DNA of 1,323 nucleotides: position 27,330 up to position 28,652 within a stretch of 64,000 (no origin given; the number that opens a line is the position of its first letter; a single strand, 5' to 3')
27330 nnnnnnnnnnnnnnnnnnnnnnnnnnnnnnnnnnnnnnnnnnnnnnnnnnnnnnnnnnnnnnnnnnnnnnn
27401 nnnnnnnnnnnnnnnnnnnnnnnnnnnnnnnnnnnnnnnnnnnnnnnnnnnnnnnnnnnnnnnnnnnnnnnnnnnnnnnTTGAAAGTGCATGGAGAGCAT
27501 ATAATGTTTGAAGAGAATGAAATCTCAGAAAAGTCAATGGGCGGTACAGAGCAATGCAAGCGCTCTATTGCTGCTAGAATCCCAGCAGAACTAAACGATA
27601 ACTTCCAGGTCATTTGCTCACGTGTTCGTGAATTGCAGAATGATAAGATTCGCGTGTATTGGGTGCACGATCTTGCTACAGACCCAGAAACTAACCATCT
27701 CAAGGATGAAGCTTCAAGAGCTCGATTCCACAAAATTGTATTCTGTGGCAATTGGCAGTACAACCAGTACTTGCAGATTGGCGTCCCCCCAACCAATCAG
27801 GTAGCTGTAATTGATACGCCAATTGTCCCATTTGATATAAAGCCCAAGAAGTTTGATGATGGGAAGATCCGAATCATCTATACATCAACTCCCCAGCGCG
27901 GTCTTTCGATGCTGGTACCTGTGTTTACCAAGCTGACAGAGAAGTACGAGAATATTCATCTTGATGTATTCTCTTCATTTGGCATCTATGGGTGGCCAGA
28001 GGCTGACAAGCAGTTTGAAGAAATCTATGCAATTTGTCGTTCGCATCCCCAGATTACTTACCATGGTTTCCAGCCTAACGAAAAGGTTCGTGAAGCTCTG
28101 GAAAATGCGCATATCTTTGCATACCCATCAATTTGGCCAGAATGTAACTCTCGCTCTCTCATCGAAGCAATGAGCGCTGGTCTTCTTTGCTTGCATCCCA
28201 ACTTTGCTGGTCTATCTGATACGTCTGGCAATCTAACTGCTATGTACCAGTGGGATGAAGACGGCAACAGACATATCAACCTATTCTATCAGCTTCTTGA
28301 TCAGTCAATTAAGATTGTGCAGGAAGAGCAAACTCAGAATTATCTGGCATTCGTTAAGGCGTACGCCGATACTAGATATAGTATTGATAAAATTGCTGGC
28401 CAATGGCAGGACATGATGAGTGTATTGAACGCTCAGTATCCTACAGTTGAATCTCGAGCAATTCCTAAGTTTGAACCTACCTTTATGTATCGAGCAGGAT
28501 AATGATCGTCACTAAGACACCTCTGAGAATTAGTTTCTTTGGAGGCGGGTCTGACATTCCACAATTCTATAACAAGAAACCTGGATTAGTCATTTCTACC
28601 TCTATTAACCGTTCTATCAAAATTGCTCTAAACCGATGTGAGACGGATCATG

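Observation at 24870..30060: Phage-encoded heptose nucleotide-sugar biosynthesis, tailoring and transfer cassette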

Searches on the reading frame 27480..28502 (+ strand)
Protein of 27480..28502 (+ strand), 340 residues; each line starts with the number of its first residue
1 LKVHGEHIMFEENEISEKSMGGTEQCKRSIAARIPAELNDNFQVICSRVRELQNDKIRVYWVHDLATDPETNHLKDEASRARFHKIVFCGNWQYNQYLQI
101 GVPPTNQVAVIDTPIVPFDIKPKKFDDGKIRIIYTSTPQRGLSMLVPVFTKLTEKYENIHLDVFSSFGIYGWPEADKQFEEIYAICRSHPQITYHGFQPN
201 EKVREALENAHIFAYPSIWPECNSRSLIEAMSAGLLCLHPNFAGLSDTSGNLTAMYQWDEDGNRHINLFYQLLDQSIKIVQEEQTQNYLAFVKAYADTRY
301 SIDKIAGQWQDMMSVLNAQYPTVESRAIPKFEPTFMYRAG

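Call 3: search_protein_families(library=pfam, proteins=[window:27480-28502:+], max_evalue=0.01)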
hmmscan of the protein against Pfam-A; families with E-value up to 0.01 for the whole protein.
window:27480-28502:+ (340 aa): 2 families
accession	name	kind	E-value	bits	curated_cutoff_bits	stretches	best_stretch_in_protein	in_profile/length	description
PF00534.26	Glycos_transf_1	-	9.8e-11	41.9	26.4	1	125-247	11-129/172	Glycosyl transferases group 1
PF13692.12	Glyco_trans_1_4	-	6.3e-09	36.7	27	1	138-247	13-113/142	Glycosyl transferases group 1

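Call 4: search_protein_families(library=ncbifam, proteins=[window:27480-28502:+], max_evalue=0.01)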
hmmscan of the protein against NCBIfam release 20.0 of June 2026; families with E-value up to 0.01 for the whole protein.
window:27480-28502:+ (340 aa): 5 families
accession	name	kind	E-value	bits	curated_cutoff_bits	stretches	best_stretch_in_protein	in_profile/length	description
NF041876.1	EPS_EpsE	equivalog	7.8e-05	22.1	400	1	180-244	266-329/389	exopolysaccharide biosynthesis GT4 family glycosyltransferase EpsE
NF047880.1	glyco_SdgA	exception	0.00019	20.1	800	1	96-313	285-487/488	serine-aspartate repeat adhesin O-glycosyltransferase SdgA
NF012028.0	PRK15484.1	subfamily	0.0028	16.8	618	1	137-311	203-373/380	lipopolysaccharide N-acetylglucosaminyltransferase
TIGR04157.1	glyco_rSAM_CFB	subfamily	0.0065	15.5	400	0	140-311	240-404/406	TIGR04157 family glycosyltransferase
NF038295.1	EPS_HpsP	equivalog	0.0075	15.3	550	0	137-309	217-380/388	hormogonium polysaccharide biosynthesis glycosyltransferase HpsP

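Call 6: search_protein_families(library=phrogs, proteins=[window:27480-28502:+], max_evalue=0.001)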
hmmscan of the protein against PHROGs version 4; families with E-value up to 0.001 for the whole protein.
window:27480-28502:+ (340 aa): 1 family
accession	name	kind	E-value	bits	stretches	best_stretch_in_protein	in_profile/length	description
phrog_2170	-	moron, auxiliary metabolic gene and host takeover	7.7e-40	138.1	1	24-312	53-368/374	glycosyltransferase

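Call 32: search_dna_similar(query=window:27504-28502:+, collection=phages, mode=protein, max_rows=50, max_evalue=0.001)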
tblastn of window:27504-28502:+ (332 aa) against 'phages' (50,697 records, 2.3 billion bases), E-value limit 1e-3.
Records with a match: 19; places in all: 19; records where one place covers at least 80% of the query: 13.
Best place of each record, by identity: <60% 19.
By first word of the organism name: Sinorhizobium 7; Caudoviricetes 3; Caulobacter 2; Pelagibacter 2; Stenotrophomonas 1; Ochrobactrum 1; Rhizobium 1; Marine 1; uncultured 1.
By host as written in the record: Sinorhizobium meliloti 7; - 5; Caulobacter crescentus CB15 2; Candidatus Pelagibacter sp. HTCC1062 2; Stenotrophomonas maltophilia D1571 1; Ochrobactrum sp. POC9 1; Rhizobium phaseoli I1_18 1.
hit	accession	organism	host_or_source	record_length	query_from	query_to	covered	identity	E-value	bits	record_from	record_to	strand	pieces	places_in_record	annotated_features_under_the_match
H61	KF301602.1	Caulobacter phage Cr30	Caulobacter crescentus CB15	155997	5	312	93%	46.9%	9e-88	293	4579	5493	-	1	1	glycosyl transferase, family 2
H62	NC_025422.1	Caulobacter phage Cr30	Caulobacter crescentus CB15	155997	5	312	93%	46.9%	9e-88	293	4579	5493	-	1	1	glycosyltransferase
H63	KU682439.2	Stenotrophomonas phage vB_SmaS-DLP_6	Stenotrophomonas maltophilia D1571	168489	1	308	93%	46.0%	2e-80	272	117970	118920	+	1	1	glycosyl transferase protein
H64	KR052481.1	Sinorhizobium phage phiM19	Sinorhizobium meliloti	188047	2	308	92%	35.3%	4e-54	196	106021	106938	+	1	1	glycosyltransferase-family protein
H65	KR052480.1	Sinorhizobium phage phiM7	Sinorhizobium meliloti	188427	2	308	92%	35.3%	4e-54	196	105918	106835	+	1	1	glycosyltransferase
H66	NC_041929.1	Sinorhizobium phage phiM7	Sinorhizobium meliloti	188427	2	308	92%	35.3%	4e-54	196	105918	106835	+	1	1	glycosyltransferase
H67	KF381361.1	Sinorhizobium phage phiM12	Sinorhizobium meliloti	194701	2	308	92%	35.3%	4e-54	196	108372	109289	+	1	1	glycosyl transferase-family protein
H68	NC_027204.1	Sinorhizobium phage phiM12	Sinorhizobium meliloti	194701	2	308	92%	35.3%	4e-54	196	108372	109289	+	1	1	glycosyltransferase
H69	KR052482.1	Sinorhizobium phage phiN3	Sinorhizobium meliloti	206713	5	308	92%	35.0%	4e-52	190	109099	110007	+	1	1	glycosyltransferase-family protein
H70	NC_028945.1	Sinorhizobium phage phiN3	Sinorhizobium meliloti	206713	5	308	92%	35.0%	4e-52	190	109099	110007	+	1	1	glycosyltransferase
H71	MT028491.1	Ochrobactrum phage vB_OspM_OC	Ochrobactrum sp. POC9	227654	11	269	78%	40.4%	2e-57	205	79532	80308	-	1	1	glycosyltransferase family 1 protein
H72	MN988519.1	Rhizobium phage RHph_I1_18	Rhizobium phaseoli I1_18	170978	5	306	91%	33.1%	1e-58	209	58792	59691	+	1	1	putative glycosyltransferase protein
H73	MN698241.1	Pelagibacter phage HTVC027P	Candidatus Pelagibacter sp. HTCC1062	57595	13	306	89%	26.2%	1e-25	113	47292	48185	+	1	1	glycosyltransferase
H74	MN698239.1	Pelagibacter phage HTVC023P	Candidatus Pelagibacter sp. HTCC1062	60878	13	306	89%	25.2%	6e-20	97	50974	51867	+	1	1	glycosyl transferases group 1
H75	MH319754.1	Marine virus AG-345-L05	single cell amplified by WGA-X; seawater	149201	78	317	72%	20.7%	4e-10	67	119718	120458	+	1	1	record has no annotation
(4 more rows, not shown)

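Call 33: get_annotated_region(hit=H63, flank=8000)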
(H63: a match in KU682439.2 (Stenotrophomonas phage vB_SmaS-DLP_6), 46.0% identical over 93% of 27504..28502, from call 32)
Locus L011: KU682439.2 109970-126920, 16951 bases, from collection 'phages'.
description: Stenotrophomonas phage vB_SmaS-DLP_6, complete genome.
organism: Stenotrophomonas phage vB_SmaS-DLP_6 (NCBI taxid 1651816)
taxonomy: Viruses; Duplodnaviria; Heunggongvirae; Uroviricota; Caudoviricetes
host: Stenotrophomonas maltophilia D1571; source: soil; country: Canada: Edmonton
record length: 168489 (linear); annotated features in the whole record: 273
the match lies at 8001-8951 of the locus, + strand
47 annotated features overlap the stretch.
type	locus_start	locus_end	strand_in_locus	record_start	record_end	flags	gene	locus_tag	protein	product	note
tRNA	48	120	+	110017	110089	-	-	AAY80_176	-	tRNA-Ala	tRNA-Ala-TGC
tRNA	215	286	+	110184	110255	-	-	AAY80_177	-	tRNA-Cys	tRNA-Cys-GCA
tRNA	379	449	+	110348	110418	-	-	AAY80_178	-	tRNA-Trp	tRNA-Trp-CCA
tRNA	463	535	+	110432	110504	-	-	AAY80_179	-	tRNA-Val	tRNA-Val-TAC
tRNA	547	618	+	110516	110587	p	-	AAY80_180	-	tRNA-OTHER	tRNA-Pseudo-TAC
tRNA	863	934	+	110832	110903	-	-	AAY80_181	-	tRNA-Thr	tRNA-Thr-GGT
tRNA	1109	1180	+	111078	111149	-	-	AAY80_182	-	tRNA-Val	tRNA-Val-GAC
CDS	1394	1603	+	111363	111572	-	-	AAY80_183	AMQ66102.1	hypothetical protein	-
tRNA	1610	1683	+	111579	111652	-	-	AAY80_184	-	tRNA-Arg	tRNA-Arg-TCT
CDS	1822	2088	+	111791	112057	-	-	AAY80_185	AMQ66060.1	hypothetical protein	-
tRNA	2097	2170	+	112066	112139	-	-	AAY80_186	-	tRNA-Leu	tRNA-Leu-GAG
tRNA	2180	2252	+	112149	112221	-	-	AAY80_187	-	tRNA-Phe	tRNA-Phe-GAA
tRNA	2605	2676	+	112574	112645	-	-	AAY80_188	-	tRNA-His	tRNA-His-GTG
tRNA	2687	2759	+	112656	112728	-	-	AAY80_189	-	tRNA-Lys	tRNA-Lys-CTT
tRNA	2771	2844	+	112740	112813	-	-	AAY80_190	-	tRNA-Arg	tRNA-Arg-ACG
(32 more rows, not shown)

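Call 34: get_annotated_region(hit=H68, flank=8000)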
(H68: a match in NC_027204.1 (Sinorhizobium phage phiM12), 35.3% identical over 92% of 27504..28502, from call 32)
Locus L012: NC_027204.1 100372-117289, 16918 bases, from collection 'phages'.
description: Sinorhizobium phage phiM12, complete genome.
organism: Sinorhizobium phage phiM12 (NCBI taxid 1357423)
taxonomy: Viruses; Duplodnaviria; Heunggongvirae; Uroviricota; Caudoviricetes; Emdodecavirus; Emdodecavirus M12
host: Sinorhizobium meliloti; source: -; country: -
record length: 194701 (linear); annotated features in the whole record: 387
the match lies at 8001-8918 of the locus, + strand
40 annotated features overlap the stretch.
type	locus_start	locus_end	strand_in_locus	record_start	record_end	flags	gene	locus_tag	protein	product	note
CDS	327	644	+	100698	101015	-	-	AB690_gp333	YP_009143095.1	hypothetical protein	-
tRNA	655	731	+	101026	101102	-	-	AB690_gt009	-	tRNA-Lys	-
CDS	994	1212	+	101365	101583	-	-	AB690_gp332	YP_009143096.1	hypothetical protein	-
CDS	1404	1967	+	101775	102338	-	-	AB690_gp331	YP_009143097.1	Appr-1-p processing protein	contains domain Macro_Appr_pase[cd02900], Macro domain, Appr-1-pase family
CDS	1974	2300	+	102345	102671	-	-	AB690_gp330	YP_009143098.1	hypothetical protein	-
CDS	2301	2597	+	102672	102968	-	-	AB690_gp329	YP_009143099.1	hypothetical protein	-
CDS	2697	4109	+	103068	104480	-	-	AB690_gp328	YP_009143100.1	RNA-binding protein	contains [pfam11443], Domain of unknown function (DUF2828)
CDS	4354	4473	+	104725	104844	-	-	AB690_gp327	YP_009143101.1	hypothetical protein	-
CDS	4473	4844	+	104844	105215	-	-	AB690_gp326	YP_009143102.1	hypothetical protein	-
CDS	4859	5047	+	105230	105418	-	-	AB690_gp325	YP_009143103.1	hypothetical protein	-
CDS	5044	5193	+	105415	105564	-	-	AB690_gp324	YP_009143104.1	hypothetical protein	-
CDS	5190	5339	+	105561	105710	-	-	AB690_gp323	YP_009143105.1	hypothetical protein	-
CDS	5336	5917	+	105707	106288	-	-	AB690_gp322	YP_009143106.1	hypothetical protein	-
CDS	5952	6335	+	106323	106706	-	-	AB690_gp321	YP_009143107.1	hypothetical protein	-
tRNA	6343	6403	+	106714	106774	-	-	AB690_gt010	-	tRNA-TERM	-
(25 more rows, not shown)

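Call 35: get_annotated_region(hit=H72, flank=8000)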
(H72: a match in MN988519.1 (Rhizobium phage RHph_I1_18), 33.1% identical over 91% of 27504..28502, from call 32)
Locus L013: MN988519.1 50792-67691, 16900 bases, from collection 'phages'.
description: Rhizobium phage RHph_I1_18, complete genome.
organism: Rhizobium phage RHph_I1_18 (NCBI taxid 2509726)
taxonomy: Viruses; Duplodnaviria; Heunggongvirae; Uroviricota; Caudoviricetes
host: Rhizobium phaseoli I1_18; source: agricultural lands; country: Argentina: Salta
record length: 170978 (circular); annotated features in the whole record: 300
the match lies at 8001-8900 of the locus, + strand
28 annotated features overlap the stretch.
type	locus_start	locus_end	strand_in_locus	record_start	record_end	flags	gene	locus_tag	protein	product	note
CDS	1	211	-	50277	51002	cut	-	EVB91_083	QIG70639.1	hypothetical protein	-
CDS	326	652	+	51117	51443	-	-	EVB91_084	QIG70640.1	hypothetical protein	-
CDS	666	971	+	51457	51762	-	-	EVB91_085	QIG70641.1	hypothetical protein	-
CDS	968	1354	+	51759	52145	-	-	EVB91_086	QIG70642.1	hypothetical protein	-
CDS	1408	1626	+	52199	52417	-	-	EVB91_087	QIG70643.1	hypothetical protein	-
CDS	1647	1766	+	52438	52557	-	-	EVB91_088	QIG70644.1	hypothetical protein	-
CDS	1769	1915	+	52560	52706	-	-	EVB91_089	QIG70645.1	hypothetical protein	-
CDS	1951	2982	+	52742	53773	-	-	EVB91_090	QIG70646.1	DNA primase protein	-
CDS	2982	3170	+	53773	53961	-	-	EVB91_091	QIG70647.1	hypothetical protein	-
CDS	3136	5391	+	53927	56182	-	-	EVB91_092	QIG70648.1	ribonucleoside-triphosphate reductase protein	-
CDS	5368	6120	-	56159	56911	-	-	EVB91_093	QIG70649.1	putative homing endonuclease protein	-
CDS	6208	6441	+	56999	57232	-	-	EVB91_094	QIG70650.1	hypothetical protein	-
CDS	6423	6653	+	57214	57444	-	-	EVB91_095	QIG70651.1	hypothetical protein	-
CDS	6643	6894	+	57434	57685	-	-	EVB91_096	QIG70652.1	hypothetical protein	-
CDS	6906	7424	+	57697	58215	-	-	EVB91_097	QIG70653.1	glutaredoxin protein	GO_function: GO:0009055 - electron carrier activity; GO_function: GO:0015035 - protein disulfide oxidoreductase ...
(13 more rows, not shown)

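Call 40: search_solved_structures(query=window:27504-28502:+, max_evalue=0.01)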
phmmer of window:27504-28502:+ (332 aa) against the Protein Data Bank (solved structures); distinct sequences matched with E-value up to 0.01: 0.

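Call 59: find_homologous_proteins(query=window:27504-28502:+, max_evalue=0.00001)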
Query window:27504-28502:+ (332 aa): 2535 proteins with E <= 0.00001 among 3798 candidates; the best 120 are listed.
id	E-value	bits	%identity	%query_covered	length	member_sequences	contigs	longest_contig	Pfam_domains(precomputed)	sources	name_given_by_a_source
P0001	9.8e-229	777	100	100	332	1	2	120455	PF00534.27,PF13692.13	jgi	-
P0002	2.4e-168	578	76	100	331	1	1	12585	PF00534.27,PF13692.13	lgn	-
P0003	3.7e-160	551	72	100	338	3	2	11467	PF00534.27,PF13692.13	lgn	-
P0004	8.4e-160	550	71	99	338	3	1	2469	PF00534.27,PF13692.13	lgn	-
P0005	2.0e-159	549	72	100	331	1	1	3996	PF00534.27,PF13692.13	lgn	-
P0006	5.7e-158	544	72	100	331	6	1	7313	PF00534.27,PF13692.13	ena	-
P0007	5.6e-152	524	69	100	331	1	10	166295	PF00534.27,PF13692.13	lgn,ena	-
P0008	4.1e-151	522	68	100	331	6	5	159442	PF00534.27,PF13692.13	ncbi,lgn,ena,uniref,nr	ncbi:Glycosyl transferase, family 1 [uncultured Caudovirales phage]|uniref:Glycosyl transferase, fam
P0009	2.2e-149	516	66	99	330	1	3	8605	PF00534.27,PF13692.13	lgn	-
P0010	2.6e-148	512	69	97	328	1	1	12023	PF00534.27,PF13692.13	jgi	-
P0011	7.9e-148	511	68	99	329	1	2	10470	PF00534.27,PF13692.13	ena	-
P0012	1.1e-147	510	65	100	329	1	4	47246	PF00534.27,PF13692.13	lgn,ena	-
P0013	4.0e-147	508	67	100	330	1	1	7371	PF00534.27,PF13692.13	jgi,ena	jgi:glycosyltransferase involved in cell wall biosynthesis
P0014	1.1e-146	507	69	96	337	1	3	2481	PF00534.27,PF13692.13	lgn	-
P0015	1.5e-146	507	68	97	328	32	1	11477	PF00534.27,PF13692.13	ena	-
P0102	5.2e-135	469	65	95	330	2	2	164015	PF00534.27,PF13692.13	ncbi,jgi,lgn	jgi:UDP-glucose:(glucosyl)LPS alpha-1,2-glucosyltransferase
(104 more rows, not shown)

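Call 60: find_encoding_contigs(protein=P0008, flank=10000, max_places=3)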
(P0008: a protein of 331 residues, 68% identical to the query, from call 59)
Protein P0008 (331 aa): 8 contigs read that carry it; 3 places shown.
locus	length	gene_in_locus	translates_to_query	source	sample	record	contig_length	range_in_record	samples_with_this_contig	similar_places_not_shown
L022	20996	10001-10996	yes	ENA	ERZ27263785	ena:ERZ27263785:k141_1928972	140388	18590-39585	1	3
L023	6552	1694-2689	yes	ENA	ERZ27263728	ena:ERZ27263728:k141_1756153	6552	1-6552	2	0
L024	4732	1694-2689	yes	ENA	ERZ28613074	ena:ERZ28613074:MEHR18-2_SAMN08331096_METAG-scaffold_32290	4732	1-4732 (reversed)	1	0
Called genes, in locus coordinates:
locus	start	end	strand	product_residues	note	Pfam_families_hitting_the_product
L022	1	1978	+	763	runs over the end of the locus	PF03477:ATP-cone, PF00317:Ribonuc_red_lgN, PF02867:Ribonuc_red_lgC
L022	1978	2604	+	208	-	-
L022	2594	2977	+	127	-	PF00856:SET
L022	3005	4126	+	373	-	PF00268:Ribonuc_red_sm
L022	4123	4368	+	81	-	-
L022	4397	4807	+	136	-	PF19835:SegE_GIY-YIG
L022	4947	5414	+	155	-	PF04308:RNaseH_like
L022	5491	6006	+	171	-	PF03330:DPBB_1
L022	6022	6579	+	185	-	PF00574:CLP_protease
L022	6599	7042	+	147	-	-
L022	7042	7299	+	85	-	PF00462:Glutaredoxin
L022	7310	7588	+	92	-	PF10902:WYL_2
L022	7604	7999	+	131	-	PF02675:AdoMet_dc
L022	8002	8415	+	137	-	PF01467:CTP_transf_like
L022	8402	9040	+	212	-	PF13489:Methyltransf_23, PF02353:CMAS (weak), PF08242:Methyltransf_12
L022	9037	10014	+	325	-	PF01370:Epimerase, PF16363:GDP_Man_Dehyd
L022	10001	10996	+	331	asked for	PF00534:Glycos_transf_1, PF13692:Glyco_trans_1_4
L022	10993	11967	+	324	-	PF00288:GHMP_kinases_N, PF08544:GHMP_kinases_C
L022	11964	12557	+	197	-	PF13580:SIS_2, PF01380:SIS (weak)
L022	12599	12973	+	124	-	-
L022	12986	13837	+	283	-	PF02739:5_3_exonuc_N, PF09293:RNaseH_C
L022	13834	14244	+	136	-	PF20025:DUF6433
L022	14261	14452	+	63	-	-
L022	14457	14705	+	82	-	-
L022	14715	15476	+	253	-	PF02562:PhoH, PF13604:AAA_30 (faint), PF13245:AAA_19 (faint), PF13401:AAA_22 (weak)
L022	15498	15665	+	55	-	-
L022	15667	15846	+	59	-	-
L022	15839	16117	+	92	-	-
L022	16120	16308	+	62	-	-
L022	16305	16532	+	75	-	PF00472:RF-1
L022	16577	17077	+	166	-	PF00782:DSPc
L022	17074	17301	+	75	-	-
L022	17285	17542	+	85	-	-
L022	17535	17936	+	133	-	-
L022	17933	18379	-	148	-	PF00565:SNase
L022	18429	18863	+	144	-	PF00383:dCMP_cyt_deam_1, PF14437:MafB19-deam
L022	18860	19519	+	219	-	-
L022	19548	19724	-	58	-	-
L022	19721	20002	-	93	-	-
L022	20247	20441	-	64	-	-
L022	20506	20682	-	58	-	-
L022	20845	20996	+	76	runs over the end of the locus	-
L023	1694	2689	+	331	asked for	PF00534:Glycos_transf_1, PF13692:Glyco_trans_1_4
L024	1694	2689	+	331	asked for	PF00534:Glycos_transf_1, PF13692:Glyco_trans_1_4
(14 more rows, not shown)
